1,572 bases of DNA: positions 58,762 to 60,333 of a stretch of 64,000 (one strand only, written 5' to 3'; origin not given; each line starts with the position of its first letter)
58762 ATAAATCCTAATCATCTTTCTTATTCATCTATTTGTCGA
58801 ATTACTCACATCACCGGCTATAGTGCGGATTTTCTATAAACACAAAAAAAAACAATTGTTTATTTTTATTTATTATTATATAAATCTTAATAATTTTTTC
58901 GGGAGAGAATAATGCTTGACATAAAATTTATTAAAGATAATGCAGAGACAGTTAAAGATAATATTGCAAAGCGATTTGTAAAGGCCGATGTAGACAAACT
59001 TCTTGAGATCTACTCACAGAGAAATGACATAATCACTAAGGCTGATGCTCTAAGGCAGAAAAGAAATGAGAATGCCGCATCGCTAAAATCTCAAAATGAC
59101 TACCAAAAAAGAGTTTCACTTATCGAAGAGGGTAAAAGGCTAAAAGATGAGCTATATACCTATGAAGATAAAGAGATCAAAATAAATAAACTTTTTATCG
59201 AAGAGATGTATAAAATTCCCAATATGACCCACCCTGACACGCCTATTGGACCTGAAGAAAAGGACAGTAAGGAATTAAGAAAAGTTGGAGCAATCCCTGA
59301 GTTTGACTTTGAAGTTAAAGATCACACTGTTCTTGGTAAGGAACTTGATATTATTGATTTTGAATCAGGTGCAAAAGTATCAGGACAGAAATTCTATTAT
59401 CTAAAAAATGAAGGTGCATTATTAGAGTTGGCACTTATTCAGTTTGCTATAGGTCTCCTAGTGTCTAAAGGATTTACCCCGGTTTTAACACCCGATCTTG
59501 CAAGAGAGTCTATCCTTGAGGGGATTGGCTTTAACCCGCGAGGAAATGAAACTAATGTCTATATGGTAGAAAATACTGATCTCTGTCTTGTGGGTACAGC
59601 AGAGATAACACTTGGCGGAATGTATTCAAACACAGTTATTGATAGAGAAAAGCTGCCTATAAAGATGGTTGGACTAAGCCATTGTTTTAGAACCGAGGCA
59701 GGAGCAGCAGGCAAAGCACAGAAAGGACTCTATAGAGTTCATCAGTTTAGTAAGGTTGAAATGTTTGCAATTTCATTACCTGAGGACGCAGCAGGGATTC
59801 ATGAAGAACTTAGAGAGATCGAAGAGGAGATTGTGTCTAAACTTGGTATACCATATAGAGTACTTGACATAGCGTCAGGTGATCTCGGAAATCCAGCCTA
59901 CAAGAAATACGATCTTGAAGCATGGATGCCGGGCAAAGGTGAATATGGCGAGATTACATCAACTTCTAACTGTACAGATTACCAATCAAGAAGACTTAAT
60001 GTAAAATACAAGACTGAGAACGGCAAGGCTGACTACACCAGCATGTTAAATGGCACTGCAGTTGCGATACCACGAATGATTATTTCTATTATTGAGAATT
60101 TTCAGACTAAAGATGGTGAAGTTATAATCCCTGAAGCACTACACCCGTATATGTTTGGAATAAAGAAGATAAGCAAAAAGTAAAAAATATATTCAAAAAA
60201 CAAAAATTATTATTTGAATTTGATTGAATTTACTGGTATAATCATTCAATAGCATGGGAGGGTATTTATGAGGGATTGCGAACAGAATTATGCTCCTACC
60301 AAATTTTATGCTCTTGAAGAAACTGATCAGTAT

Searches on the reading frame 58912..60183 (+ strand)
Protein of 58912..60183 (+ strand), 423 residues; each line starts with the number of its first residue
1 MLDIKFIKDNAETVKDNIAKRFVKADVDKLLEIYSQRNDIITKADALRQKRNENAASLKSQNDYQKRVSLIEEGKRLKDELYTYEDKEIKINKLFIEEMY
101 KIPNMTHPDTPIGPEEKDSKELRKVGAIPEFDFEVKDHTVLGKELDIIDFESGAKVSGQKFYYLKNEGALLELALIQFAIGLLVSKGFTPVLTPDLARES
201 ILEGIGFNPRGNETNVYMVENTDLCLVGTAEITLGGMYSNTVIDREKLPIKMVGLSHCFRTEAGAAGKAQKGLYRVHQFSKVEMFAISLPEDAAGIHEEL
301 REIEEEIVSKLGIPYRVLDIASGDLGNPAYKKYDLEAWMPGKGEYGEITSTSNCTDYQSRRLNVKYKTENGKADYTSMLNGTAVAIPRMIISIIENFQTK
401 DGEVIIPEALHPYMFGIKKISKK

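Call 19: find_homologous_proteins(query=window:58912-60183:+, max_evalue=1e-50)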
Query window:58912-60183:+ (423 aa): 8000 proteins with E <= 1e-50 among 8000 candidates; the best 120 are listed.
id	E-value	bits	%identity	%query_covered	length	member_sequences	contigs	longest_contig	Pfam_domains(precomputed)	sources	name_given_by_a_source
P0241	5.3e-278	939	100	100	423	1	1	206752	PF00587.31,PF02403.28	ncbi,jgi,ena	-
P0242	1.7e-232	790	83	100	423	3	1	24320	PF00587.31,PF02403.28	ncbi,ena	-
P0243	1.9e-185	635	68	100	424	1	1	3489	PF00587.31,PF02403.28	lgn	-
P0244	8.0e-184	629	66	98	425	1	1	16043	PF00587.31,PF02403.28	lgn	-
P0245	3.7e-182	624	66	98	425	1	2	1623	PF00587.31,PF02403.28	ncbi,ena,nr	ncbi:MAG TPA: serine--tRNA ligase [Spirochaetota bacterium]|nr:serine--tRNA ligase [Spirochaetota ba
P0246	1.1e-181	622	66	100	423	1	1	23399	PF00587.31,PF02403.28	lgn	-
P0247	3.9e-181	620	64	100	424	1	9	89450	PF00587.31,PF02403.28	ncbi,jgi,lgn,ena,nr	ncbi:MAG: serine--tRNA ligase [Spirochaetes bacterium GWD1_27_9]|nr:MAG: serine--tRNA ligase [Spiroc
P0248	7.5e-181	619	66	100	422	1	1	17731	PF00587.31,PF02403.28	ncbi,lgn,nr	ncbi:MAG: serine--tRNA ligase [Spirochaetes bacterium]|nr:serine--tRNA ligase [Spirochaetota bacteri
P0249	2.8e-179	614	66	100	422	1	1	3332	PF00587.31,PF02403.28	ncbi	-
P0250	1.8e-178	612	67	98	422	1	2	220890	PF00587.31,PF02403.28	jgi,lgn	-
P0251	2.1e-178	611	65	98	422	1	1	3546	PF00587.31,PF02403.28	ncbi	-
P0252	3.6e-178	611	66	100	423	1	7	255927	PF00587.31,PF02403.28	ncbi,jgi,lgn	jgi:seryl-tRNA synthetase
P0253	6.5e-178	610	65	100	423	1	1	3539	PF00587.31,PF02403.28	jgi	-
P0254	2.3e-177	608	66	100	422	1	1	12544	PF00587.31,PF02403.28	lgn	-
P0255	8.8e-177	606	66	98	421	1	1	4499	PF00587.31,PF02403.28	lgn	-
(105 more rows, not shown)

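Call 20: find_encoding_contigs(protein=P0242, flank=10000, max_places=2)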
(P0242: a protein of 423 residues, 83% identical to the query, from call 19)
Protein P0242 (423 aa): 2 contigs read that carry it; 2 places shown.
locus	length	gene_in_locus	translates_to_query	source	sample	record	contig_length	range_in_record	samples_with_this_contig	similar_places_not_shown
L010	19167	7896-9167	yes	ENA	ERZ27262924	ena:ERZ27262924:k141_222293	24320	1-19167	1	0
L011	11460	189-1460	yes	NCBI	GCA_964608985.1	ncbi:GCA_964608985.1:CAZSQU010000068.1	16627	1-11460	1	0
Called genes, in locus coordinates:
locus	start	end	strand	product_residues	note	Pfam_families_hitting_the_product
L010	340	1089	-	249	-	-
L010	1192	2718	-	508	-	PF03033:Glyco_transf_28, PF04101:Glyco_tran_28_C (weak), PF06722:EryCIII-like_C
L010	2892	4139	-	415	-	PF04055:Radical_SAM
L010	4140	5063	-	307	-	PF04055:Radical_SAM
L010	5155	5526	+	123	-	-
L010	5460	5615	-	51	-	-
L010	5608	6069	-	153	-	-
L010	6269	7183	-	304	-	PF14267:DUF4357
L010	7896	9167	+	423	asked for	PF02403:Seryl_tRNA_N, PF00587:tRNA-synt_2b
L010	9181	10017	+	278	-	PF13623:SurA_N_2 (weak), PF13624:SurA_N_3, PF09312:SurA_N (weak), PF13145:Rotamase_2, PF13616:Rotamase_3, PF00639:Rotamase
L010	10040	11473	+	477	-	PF12812:PDZ_1 (faint), PF00089:Trypsin, PF13365:Trypsin_2, PF00595:PDZ (weak), PF13180:PDZ_2, PF14685:PDZ_Tricorn (faint), PF13180:PDZ_2 (weak), PF17820:PDZ_6 (weak)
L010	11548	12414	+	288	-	PF13539:Peptidase_M15_4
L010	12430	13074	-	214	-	PF06695:Sm_multidrug_ex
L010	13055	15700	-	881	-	-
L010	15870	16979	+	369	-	PF13167:GTP-bdg_N, PF16360:GTP-bdg_M, PF01926:MMR_HSR1, PF16897:MMR_HSR1_Xtn (weak)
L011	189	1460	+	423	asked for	PF02403:Seryl_tRNA_N, PF00587:tRNA-synt_2b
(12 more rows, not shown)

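Call 21: find_encoding_contigs(protein=P0246, flank=10000, max_places=2)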
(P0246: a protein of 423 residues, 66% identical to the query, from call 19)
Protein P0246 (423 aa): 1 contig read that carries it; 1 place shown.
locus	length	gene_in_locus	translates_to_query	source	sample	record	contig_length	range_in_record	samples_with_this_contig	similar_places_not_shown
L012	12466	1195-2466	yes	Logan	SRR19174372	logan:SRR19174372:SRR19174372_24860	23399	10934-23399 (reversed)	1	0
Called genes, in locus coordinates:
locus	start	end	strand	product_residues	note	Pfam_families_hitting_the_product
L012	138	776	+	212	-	PF02632:BioY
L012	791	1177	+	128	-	PF06935:DUF1284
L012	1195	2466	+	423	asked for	PF02403:Seryl_tRNA_N, PF00587:tRNA-synt_2b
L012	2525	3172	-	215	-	PF04199:Cyclase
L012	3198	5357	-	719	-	PF00133:tRNA-synt_1, PF09334:tRNA-synt_1g, PF19303:Anticodon_3, PF01588:tRNA_bind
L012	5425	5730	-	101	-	PF10719:ComFB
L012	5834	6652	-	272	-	PF00149:Metallophos, PF12850:Metallophos_2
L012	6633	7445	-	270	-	-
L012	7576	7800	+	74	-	-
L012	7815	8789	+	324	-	PF22396:DUF6976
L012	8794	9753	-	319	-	PF00849:PseudoU_synth_2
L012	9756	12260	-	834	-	PF00270:DEAD, PF00271:Helicase_C, PF04408:WHD_HA2, PF21010:HA2_C, PF07717:OB_NTP_bind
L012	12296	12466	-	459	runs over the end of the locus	-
